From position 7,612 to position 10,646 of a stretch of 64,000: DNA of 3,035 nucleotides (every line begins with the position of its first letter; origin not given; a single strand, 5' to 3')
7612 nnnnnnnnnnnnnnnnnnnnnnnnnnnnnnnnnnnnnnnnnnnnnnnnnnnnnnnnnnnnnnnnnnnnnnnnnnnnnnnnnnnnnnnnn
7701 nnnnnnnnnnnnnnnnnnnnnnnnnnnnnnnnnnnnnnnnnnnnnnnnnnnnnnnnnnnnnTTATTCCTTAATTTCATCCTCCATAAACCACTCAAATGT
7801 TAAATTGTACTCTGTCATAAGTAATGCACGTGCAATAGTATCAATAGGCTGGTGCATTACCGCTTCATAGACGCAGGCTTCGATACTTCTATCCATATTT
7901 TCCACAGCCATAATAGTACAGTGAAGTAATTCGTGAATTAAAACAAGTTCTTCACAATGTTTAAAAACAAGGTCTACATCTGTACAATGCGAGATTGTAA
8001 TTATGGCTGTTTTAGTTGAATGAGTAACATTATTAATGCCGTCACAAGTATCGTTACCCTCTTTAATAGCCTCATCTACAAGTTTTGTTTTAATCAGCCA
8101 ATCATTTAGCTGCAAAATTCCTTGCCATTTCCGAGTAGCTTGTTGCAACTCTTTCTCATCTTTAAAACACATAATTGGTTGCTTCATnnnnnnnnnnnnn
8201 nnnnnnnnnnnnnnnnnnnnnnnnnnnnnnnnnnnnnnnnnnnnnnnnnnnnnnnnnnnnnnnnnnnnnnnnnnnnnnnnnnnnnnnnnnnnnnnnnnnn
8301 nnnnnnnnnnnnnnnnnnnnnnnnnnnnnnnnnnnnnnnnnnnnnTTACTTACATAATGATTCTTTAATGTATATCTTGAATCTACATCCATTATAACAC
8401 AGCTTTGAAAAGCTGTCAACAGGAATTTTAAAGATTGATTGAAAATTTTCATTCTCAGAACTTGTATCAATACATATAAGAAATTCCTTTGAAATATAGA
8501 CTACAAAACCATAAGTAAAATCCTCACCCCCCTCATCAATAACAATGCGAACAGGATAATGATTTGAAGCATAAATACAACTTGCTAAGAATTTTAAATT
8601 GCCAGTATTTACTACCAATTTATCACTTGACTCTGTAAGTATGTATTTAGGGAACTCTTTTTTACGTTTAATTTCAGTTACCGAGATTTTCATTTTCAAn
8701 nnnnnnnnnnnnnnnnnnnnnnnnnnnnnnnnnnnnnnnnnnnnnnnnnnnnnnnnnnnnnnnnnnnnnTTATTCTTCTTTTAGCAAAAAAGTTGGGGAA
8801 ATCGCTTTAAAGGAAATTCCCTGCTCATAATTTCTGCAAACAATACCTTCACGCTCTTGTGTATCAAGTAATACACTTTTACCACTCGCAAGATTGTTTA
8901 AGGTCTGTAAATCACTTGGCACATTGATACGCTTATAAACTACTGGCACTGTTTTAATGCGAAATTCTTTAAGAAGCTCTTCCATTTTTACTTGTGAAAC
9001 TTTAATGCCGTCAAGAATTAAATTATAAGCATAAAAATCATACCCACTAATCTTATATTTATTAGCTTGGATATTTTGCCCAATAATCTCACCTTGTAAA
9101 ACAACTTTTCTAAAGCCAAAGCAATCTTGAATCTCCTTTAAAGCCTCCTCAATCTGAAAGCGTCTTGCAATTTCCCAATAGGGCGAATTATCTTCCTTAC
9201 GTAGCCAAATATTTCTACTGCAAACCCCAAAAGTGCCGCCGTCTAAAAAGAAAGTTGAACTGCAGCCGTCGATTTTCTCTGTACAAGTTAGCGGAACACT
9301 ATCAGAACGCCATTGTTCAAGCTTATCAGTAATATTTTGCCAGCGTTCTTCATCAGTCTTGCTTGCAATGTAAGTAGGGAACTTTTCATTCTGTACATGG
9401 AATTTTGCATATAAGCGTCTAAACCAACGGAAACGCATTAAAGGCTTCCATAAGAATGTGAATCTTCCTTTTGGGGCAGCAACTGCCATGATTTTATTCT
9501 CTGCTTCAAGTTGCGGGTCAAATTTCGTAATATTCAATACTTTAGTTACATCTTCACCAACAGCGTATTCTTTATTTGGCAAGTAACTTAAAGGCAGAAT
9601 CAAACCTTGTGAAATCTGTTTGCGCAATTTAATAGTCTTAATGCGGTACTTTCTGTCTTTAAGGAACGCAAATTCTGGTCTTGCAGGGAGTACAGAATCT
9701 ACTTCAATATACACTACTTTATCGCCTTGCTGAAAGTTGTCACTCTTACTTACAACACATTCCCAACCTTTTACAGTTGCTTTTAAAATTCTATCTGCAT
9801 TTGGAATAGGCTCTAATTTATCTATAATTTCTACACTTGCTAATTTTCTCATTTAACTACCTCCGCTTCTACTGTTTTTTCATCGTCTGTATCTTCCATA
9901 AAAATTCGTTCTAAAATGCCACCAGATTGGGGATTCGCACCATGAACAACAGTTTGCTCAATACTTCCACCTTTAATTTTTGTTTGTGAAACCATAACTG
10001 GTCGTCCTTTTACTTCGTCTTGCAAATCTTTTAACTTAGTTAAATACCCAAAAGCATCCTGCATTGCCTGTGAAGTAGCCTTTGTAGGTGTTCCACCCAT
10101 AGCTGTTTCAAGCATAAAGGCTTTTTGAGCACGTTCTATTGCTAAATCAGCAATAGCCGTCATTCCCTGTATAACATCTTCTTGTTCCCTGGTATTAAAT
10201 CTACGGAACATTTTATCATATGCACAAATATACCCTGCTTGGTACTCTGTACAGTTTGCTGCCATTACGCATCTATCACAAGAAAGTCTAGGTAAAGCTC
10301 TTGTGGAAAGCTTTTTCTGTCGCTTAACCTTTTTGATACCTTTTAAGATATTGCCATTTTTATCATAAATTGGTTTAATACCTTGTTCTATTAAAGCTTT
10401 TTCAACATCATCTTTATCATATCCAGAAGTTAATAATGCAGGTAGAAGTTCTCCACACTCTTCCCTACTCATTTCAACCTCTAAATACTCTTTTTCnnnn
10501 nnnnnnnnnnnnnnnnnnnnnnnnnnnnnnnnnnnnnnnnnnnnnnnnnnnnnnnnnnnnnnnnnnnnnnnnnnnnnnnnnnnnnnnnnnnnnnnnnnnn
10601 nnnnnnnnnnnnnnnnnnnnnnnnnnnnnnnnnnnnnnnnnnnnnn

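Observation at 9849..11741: Oversized (630 aa) DpdA/TGT-like protein with about 110-aa C-terminal extension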

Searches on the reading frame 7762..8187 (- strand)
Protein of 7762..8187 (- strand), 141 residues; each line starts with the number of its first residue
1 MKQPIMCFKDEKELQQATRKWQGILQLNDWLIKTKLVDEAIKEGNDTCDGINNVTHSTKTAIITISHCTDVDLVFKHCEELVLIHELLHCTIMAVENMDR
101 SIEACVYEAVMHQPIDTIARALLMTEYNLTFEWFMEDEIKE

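Call 16: search_protein_families(library=phrogs, proteins=[window:7762-8187:-], max_evalue=0.001)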
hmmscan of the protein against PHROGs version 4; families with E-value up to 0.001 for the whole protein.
window:7762-8187:- (141 aa): 0 families

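Call 18: search_protein_families(library=pfam, proteins=[window:7762-8187:-], max_evalue=0.1)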
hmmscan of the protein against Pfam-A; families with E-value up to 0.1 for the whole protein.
window:7762-8187:- (141 aa): 1 family
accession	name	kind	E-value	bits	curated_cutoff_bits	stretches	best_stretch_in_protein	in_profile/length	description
PF07986.17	TBCC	-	0.0083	16.4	24.8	1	58-95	18-55/120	Tubulin binding cofactor C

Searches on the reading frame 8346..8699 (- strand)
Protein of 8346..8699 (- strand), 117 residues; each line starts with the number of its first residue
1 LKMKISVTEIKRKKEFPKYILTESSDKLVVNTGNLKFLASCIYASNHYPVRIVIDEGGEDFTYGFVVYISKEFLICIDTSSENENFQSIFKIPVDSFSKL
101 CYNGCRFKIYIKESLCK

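Call 18: search_protein_families(library=pfam, proteins=[window:8346-8699:-], max_evalue=0.1)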
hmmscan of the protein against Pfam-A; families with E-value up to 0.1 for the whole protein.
window:8346-8699:- (117 aa): 1 family
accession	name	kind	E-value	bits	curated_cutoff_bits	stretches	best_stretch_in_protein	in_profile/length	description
PF11513.13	TA0956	-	0.087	13.5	25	0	59-103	62-106/110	Thermoplasma acidophilum protein TA0956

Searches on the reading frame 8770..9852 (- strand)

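Call 3: search_protein_families(library=pfam, proteins=[window:8770-9852:-], max_evalue=1)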
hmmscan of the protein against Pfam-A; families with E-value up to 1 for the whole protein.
window:8770-9852:- (360 aa): 2 families
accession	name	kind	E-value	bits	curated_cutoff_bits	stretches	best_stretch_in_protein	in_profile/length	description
PF21189.3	PHA02142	-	5.4e-29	100.9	27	1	4-88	1-92/92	PHA02142 OB-fold domain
PF09414.15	RNA_ligase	-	9.3e-22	78.4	27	1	188-350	3-170/171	RNA ligase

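Call 4: search_protein_families(library=phrogs, proteins=[window:8770-9852:-], max_evalue=0.01)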
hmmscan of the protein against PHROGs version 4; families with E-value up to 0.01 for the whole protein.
window:8770-9852:- (360 aa): 2 families
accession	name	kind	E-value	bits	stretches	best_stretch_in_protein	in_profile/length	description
phrog_968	-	DNA, RNA and nucleotide metabolism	1.2e-65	223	1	1-360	7-393/398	RNA ligase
phrog_548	-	DNA, RNA and nucleotide metabolism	4.3e-13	50.1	1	182-343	27-214/341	RNA ligase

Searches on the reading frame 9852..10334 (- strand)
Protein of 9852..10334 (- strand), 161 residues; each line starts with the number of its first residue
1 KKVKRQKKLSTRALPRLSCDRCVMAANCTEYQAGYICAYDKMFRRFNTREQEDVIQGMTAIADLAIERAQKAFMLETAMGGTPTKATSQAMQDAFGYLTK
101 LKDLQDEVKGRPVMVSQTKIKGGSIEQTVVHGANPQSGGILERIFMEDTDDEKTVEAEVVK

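Call 34: search_dna_similar(query=window:9852-10334:-, collection=phages, mode=protein, max_evalue=1, max_rows=40)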
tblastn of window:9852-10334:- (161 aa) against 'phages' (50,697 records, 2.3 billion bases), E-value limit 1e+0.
Records with a match: 32; places in all: 32; records where one place covers at least 80% of the query: 3.
Best place of each record, by identity: <60% 32.
By first word of the organism name: Gordonia 20; Streptomyces 6; Bacillus 2; Rhodococcus 2; Bacteroides 1; Bacteriophage 1.
By host as written in the record: Gordonia terrae 3612 16; Bacillus cereus 2; Streptomyces lividans JI 1326 2; Streptomyces sp. 5a 2; Gordonia rubripertincta NRRL B-16540 2; Gordonia malaquae BEN700 2; Bacteroides salyersiae BSC162 1; Streptomyces turgidiscabies 1; and 4 more.
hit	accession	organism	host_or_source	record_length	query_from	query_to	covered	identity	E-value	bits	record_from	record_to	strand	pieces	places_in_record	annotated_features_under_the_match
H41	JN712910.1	Bacillus phage BCD7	Bacillus cereus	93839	1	158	98%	31.0%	6e-19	88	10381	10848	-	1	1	hypothetical protein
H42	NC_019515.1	Bacillus phage BCD7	Bacillus cereus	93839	1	158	98%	31.0%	6e-19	88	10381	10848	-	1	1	queuine tRNA-ribosyltransferase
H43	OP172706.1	Bacteroides phage BS162P1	Bacteroides salyersiae BSC162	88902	17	156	87%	26.9%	8e-4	44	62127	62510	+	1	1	hypothetical protein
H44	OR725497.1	Streptomyces phage LuckySocke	Streptomyces lividans JI 1326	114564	19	107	55%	37.2%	1e-3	44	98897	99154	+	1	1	189: hypothetical protein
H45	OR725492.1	Streptomyces phage Alone3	Streptomyces lividans JI 1326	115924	19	107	55%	37.2%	2e-3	44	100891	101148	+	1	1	192: hypothetical protein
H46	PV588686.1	Streptomyces phage pSt2308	Streptomyces turgidiscabies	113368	19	107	55%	36.2%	4e-3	42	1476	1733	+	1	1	hypothetical protein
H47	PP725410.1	Streptomyces phage GiJojo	Streptomyces mirabilis NRRL B-2400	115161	19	107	55%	36.2%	5e-3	42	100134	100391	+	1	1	181: dpdA-like tRNA-guanine transglycosylase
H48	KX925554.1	Streptomyces phage BRock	Streptomyces sp. 5a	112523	8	107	62%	30.7%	2e-2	40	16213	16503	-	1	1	hypothetical protein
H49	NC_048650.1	Streptomyces phage BRock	Streptomyces sp. 5a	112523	8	107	62%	30.7%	2e-2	40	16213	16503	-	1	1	queuine tRNA-ribosyltransferase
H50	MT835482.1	Bacteriophage sp.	human fecal samples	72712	2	107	66%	28.7%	4e-2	39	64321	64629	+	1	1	record has no annotation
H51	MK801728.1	Gordonia phage Gorko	Gordonia terrae 3612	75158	16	114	61%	25.2%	2e-1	37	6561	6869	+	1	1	9: hypothetical protein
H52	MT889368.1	Gordonia phage Sam12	Gordonia terrae 3612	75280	16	114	61%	25.2%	2e-1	37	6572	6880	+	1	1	9: terminase small subunit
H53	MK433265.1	Gordonia phage Exiguo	Gordonia terrae 3612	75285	16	114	61%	25.2%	2e-1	37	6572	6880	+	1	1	9: hypothetical protein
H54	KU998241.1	Gordonia phage Monty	Gordonia terrae 3612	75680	16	114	61%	25.2%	2e-1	37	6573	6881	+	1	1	8: hypothetical protein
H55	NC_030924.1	Gordonia phage Monty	Gordonia terrae 3612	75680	16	114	61%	25.2%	2e-1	37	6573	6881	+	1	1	8: terminase small subunit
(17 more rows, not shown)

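Call 36: get_annotated_region(hit=H49, flank=4000)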
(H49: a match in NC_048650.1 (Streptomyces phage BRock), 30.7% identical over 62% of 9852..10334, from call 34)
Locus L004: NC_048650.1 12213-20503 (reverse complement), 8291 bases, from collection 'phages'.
description: Streptomyces phage BRock, complete genome.
organism: Streptomyces phage BRock (NCBI taxid 1913591)
taxonomy: Viruses; Duplodnaviria; Heunggongvirae; Uroviricota; Caudoviricetes; Borockvirus; Borockvirus brock
host: Streptomyces sp. 5a; source: -; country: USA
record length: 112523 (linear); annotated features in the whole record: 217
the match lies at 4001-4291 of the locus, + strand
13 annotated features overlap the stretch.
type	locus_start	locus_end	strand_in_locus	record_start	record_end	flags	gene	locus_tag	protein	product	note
CDS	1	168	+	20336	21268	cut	-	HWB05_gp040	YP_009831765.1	endolysin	gp40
CDS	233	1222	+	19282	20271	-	-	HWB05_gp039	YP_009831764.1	hypothetical protein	gp39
CDS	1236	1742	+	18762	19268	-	-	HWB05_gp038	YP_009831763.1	hypothetical protein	gp38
CDS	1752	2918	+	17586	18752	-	-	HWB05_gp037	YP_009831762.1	hypothetical protein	gp37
CDS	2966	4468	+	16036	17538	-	-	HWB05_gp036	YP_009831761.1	queuine tRNA-ribosyltransferase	gp36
CDS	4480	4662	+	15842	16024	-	-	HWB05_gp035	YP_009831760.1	hypothetical protein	gp35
CDS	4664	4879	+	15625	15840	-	-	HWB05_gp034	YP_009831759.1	hypothetical protein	gp34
CDS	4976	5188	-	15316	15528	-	-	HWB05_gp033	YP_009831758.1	hypothetical protein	gp33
CDS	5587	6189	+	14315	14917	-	-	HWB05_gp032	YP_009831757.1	hypothetical protein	gp32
CDS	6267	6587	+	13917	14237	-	-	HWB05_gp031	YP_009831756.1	hypothetical protein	gp31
CDS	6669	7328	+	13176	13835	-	-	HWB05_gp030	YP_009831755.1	hypothetical protein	gp30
CDS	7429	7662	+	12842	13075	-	-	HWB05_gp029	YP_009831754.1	hypothetical protein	gp29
CDS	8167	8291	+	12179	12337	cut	-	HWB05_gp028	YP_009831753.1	hypothetical protein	gp28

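Call 37: get_annotated_region(hit=H55, flank=4000)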
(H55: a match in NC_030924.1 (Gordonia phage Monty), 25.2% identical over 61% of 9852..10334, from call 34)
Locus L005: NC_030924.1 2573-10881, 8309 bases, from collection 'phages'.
description: Gordonia phage Monty, complete genome.
organism: Gordonia phage Monty (NCBI taxid 1838073)
taxonomy: Viruses; Duplodnaviria; Heunggongvirae; Uroviricota; Caudoviricetes; Montyvirus; Montyvirus monty
host: Gordonia terrae 3612; source: soil; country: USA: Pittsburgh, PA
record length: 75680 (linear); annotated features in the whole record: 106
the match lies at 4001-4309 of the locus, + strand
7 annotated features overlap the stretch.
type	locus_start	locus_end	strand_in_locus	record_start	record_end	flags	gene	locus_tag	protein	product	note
CDS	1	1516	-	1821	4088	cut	4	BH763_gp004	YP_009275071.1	helicase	-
CDS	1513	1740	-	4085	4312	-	5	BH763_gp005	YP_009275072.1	hypothetical protein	-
CDS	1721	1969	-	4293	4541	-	6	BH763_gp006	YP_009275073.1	hypothetical protein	-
CDS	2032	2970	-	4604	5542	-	7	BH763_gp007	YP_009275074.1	DNA primase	-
CDS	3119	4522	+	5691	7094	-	8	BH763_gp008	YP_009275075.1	terminase small subunit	-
CDS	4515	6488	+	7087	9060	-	9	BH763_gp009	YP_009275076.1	terminase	-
CDS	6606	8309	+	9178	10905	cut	10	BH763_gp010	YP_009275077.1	portal protein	-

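Call 57: search_protein_families(library=pfam, proteins=[L005:3119-4522:+, L004:2966-4468:+], max_evalue=0.05)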
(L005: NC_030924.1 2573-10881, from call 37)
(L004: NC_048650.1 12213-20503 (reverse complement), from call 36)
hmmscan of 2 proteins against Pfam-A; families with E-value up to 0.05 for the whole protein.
L005:3119-4522:+ (467 aa): 0 families

L004:2966-4468:+ (500 aa): 0 families

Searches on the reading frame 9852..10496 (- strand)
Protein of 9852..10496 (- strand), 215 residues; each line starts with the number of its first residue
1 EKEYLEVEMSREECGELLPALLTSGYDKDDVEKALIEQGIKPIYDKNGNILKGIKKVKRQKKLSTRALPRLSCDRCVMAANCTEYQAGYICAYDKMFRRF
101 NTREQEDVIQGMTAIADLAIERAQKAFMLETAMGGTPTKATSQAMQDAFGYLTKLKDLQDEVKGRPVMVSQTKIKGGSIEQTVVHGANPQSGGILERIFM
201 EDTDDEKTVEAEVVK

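Call 58: predict_structure(alignment_id=A5)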
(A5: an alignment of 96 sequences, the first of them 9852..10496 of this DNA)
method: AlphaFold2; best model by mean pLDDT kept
length: 215 residues; sequences in the alignment: 96
mean_pLDDT: 85.4   pTM: 0.59
mean pLDDT of the five models: 85.4, 83.1, 83.0, 81.7, 80.7
residues with pLDDT >= 90: 117; 70-90: 61; 50-70: 37; < 50: 0
segments of 3 or more residues with pLDDT < 50: none
pLDDT, mean of each block of 10 residues (from residue 1): 84 87 81 93 94 90 83 97 97 91 89 96 97 95 98 95 72 81 64 66 56 62
secondary structure, 60 per line:
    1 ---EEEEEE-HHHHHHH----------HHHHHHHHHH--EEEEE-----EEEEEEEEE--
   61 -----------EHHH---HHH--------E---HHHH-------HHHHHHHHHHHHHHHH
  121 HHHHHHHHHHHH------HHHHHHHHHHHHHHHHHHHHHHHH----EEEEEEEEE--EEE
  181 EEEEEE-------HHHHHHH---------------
elements in order: E4-9 H11-17 H28-37 E40-44 E50-58 H94-97 H105-132 H139-162 E167-175 E178-186 H194-200

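Call 75: fold_search(model_id=the predicted structure, library=viral)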
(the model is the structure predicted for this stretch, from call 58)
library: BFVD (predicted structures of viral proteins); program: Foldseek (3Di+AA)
matches with E <= 10: 530; with E <= 0.001: 5
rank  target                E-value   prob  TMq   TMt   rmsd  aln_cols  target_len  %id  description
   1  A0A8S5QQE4            1.5e-16  1.00  0.60  0.20  11.6       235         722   32  Uncharacterized protein [Myoviridae sp. ctgXL3]
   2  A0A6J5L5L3            2.8e-05  1.00  0.43  0.21   7.3       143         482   22  Uncharacterized protein [uncultured Caudovirales phage]
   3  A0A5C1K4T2            7.1e-05  1.00  0.28  0.22  18.2       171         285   19  (no name in the UniProt tables at hand)
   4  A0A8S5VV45            9.1e-05  1.00  0.32  0.29  18.8       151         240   21  (no name in the UniProt tables at hand)
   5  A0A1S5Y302            8.6e-04  1.00  0.35  0.53  13.8       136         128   18  Uncharacterized protein [uncultured archaeal virus]
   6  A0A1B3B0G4            1.7e-03  0.99  0.30  0.13  20.0       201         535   16  Terminase small subunit [Gordonia phage Jumbo]
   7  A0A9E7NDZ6            3.0e-03  1.00  0.28  0.14  16.8       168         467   17  (no name in the UniProt tables at hand)
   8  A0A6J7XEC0            1.1e-02  1.00  0.39  0.16  14.1       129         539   17  Uncharacterized protein [uncultured Caudovirales phage]
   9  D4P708                1.2e-02  1.00  0.29  0.40  14.8       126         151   15  (no name in the UniProt tables at hand)
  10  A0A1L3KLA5            6.4e-02  0.21  0.16  0.06  22.2       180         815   12  (no name in the UniProt tables at hand)
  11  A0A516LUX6            8.2e-02  0.13  0.14  0.14  18.6       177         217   19  (no name in the UniProt tables at hand)
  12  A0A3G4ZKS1            9.9e-02  0.85  0.27  0.35  15.8       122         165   17  Uncharacterized protein [Terrestrivirus sp.]
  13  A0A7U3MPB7            1.2e-01  0.28  0.23  0.25  33.3       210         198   14  (no name in the UniProt tables at hand)
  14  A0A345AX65            1.4e-01  0.87  0.26  0.33  19.7       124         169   14  (no name in the UniProt tables at hand)
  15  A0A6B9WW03            1.5e-01  0.13  0.16  0.12  19.5       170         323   12  Thioredoxin [Escherichia phage moha]
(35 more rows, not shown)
